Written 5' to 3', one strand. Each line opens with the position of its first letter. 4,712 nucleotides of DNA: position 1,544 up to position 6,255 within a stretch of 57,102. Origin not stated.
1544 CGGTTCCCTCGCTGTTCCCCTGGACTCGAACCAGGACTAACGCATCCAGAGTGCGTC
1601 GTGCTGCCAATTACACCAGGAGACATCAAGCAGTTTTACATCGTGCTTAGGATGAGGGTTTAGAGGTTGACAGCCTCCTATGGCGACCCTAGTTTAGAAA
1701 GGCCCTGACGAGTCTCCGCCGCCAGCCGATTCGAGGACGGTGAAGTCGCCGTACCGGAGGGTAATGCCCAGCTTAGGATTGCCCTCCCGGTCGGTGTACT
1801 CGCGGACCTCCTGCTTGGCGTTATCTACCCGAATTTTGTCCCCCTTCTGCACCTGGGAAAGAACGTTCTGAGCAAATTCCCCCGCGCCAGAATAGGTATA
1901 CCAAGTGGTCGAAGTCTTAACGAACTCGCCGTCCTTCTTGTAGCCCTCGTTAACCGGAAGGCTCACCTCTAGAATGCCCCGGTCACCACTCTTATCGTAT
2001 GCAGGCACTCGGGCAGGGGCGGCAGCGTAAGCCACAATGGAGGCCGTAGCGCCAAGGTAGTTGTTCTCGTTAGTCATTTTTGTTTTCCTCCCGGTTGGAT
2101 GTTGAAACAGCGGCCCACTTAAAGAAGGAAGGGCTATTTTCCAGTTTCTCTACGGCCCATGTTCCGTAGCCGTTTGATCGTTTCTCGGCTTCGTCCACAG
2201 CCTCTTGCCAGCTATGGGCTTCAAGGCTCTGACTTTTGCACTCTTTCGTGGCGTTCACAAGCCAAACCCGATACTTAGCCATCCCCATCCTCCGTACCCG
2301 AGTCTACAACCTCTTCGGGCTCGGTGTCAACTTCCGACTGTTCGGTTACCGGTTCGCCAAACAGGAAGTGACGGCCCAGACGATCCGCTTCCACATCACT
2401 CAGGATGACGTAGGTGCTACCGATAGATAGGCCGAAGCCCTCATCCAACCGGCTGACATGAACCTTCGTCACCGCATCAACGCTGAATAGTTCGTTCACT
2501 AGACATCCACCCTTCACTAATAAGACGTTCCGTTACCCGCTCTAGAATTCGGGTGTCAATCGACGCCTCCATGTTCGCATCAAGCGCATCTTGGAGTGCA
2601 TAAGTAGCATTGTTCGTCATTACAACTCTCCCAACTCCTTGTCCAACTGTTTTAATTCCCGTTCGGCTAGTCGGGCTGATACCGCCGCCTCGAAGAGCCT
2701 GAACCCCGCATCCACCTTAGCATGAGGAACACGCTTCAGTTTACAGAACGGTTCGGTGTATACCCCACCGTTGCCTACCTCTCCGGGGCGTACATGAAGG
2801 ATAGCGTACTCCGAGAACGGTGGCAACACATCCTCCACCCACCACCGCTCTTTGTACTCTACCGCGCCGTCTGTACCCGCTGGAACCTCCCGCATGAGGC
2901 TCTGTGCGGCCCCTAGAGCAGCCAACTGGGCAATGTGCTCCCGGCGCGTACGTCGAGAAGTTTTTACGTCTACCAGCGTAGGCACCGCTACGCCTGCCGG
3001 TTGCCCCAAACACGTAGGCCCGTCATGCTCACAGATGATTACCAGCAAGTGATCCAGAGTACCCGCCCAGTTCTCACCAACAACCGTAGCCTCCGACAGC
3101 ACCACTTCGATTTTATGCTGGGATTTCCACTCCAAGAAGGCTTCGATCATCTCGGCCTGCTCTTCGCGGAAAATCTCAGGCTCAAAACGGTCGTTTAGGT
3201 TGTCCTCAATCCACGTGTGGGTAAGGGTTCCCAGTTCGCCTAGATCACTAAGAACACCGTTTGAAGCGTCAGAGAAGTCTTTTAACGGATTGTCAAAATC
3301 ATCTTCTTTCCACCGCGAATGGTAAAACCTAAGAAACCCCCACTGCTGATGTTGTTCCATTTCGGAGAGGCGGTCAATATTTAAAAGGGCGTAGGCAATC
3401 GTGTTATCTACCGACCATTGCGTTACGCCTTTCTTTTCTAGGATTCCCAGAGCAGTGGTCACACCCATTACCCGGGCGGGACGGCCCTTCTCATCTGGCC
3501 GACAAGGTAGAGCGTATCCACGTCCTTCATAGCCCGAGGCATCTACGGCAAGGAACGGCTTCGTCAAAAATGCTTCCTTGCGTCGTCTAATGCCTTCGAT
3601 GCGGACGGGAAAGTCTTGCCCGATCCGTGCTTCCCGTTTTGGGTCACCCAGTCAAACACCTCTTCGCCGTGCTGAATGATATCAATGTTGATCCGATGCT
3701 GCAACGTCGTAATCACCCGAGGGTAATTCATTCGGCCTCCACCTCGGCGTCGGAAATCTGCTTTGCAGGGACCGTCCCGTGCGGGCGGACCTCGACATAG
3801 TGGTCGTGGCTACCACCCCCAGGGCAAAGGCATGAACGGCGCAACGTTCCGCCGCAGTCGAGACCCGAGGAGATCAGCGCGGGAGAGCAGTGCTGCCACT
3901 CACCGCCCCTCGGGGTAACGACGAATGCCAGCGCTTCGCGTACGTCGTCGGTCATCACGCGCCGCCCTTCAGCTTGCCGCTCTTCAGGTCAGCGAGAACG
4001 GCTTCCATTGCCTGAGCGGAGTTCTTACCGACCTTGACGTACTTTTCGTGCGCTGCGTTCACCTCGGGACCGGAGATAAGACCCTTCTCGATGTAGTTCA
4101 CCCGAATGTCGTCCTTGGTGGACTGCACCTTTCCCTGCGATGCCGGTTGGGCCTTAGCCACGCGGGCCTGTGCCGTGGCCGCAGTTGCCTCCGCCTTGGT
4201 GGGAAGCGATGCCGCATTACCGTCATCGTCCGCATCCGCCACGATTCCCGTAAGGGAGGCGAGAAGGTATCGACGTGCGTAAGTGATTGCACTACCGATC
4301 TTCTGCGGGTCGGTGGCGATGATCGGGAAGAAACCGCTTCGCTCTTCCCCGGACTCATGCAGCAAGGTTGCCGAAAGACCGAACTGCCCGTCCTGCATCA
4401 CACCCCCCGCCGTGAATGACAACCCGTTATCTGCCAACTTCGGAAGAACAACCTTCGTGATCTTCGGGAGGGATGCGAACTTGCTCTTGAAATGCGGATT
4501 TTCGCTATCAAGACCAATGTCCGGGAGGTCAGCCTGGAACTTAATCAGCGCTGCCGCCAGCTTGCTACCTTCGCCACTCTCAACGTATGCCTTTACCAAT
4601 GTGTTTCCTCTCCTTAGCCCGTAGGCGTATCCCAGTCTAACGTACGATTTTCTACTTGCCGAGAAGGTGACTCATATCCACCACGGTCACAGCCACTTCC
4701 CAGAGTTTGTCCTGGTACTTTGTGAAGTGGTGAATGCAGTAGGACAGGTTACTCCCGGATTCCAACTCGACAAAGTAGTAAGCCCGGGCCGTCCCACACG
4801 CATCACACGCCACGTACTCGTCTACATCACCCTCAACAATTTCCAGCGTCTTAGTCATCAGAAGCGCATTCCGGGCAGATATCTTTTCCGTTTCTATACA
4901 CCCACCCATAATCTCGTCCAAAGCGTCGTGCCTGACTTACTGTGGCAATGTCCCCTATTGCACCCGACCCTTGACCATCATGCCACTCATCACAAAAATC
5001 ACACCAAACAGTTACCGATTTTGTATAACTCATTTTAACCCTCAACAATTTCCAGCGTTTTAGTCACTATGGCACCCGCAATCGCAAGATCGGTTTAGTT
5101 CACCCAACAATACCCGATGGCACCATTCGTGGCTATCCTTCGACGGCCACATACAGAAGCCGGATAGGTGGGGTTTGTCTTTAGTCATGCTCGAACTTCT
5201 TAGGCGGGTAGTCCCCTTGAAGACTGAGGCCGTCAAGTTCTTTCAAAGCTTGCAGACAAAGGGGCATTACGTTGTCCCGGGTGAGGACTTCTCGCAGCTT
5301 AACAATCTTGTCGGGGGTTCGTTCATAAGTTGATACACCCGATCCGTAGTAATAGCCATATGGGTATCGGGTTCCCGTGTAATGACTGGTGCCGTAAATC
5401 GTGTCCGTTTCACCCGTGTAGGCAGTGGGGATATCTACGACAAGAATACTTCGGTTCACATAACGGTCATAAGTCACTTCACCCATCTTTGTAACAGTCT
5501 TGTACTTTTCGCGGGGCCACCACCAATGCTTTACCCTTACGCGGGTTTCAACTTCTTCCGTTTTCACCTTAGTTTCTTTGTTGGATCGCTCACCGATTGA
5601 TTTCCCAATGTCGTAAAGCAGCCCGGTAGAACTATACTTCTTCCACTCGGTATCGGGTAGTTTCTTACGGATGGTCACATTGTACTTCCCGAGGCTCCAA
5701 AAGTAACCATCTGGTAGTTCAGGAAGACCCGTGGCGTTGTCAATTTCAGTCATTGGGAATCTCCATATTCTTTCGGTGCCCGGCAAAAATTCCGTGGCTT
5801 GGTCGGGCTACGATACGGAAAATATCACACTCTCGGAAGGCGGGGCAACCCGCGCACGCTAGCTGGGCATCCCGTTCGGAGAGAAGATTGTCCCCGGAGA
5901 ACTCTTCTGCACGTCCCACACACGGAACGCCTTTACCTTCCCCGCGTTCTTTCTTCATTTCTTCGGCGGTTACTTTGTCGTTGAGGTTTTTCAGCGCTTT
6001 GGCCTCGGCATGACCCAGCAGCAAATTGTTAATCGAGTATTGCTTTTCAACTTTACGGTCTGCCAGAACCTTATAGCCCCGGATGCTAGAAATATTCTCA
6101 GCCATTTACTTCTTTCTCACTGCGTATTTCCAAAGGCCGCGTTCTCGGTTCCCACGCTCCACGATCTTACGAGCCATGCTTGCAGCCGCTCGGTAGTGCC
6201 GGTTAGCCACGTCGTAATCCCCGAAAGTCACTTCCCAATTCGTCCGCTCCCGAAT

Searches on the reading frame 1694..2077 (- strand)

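Call 23: search_protein_families(library=pfam, max_evalue=0.01, proteins=[window:1694-2077:-])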
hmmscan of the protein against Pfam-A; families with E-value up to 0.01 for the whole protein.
window:1694-2077:- (127 aa): 1 family
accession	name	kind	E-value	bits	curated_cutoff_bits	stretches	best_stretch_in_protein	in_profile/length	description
PF00436.31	SSB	-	3.1e-05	24.4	26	1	32-102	22-91/104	Single-strand binding protein family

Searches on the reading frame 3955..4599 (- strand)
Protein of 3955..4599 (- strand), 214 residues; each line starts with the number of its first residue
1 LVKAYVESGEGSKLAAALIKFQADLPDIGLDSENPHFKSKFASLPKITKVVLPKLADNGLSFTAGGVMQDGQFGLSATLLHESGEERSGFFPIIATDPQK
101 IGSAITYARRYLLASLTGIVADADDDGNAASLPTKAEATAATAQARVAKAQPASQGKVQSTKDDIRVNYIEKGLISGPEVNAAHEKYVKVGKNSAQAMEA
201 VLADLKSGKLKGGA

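Call 23: search_protein_families(library=pfam, max_evalue=0.01, proteins=[window:3955-4599:-])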
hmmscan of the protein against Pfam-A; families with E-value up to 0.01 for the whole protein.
window:3955-4599:- (214 aa): 1 family
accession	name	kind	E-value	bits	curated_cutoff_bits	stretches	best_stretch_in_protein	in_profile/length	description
PF04404.17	ERF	-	7.9e-19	68.6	25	1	15-151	2-150/153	ERF superfamily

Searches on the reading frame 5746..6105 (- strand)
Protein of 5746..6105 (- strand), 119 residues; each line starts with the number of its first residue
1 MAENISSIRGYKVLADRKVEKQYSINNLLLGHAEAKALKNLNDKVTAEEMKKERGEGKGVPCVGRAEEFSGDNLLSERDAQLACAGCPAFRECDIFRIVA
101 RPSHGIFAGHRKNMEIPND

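Call 23: search_protein_families(library=pfam, max_evalue=0.01, proteins=[window:5746-6105:-])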
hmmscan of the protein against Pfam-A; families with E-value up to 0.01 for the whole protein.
window:5746-6105:- (119 aa): 1 family
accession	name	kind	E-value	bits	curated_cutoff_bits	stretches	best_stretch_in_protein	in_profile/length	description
PF02467.21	Whib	-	0.00028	21.8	23.6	1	75-111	22-58/65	Transcription factor WhiB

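Call 67: search_solved_structures(query=window:5746-6105:-, max_evalue=1, show_alignments=1)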
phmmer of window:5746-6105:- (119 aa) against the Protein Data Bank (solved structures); distinct sequences matched with E-value up to 1: 6.
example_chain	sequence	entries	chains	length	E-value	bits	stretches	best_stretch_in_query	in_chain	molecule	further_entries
2oee_A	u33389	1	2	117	0.14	15.4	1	22-78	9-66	UPF0342 protein yheA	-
1ney_A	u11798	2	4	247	0.24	14.6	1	25-70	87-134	triosephosphate isomerase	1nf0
1i45_A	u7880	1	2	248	0.24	14.6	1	25-70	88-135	TRIOSEPHOSPHATE ISOMERASE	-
1ypi_A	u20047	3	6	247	0.39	13.9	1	27-69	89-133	TRIOSEPHOSPHATE ISOMERASE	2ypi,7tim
6nee_A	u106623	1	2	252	0.61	13.3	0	21-68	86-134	TRIOSEPHOSPHATE ISOMERASE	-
6ono_A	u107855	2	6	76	0.99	12.6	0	70-111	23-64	Transcription regulator WhiB1 | Transcriptional regulator WhiB1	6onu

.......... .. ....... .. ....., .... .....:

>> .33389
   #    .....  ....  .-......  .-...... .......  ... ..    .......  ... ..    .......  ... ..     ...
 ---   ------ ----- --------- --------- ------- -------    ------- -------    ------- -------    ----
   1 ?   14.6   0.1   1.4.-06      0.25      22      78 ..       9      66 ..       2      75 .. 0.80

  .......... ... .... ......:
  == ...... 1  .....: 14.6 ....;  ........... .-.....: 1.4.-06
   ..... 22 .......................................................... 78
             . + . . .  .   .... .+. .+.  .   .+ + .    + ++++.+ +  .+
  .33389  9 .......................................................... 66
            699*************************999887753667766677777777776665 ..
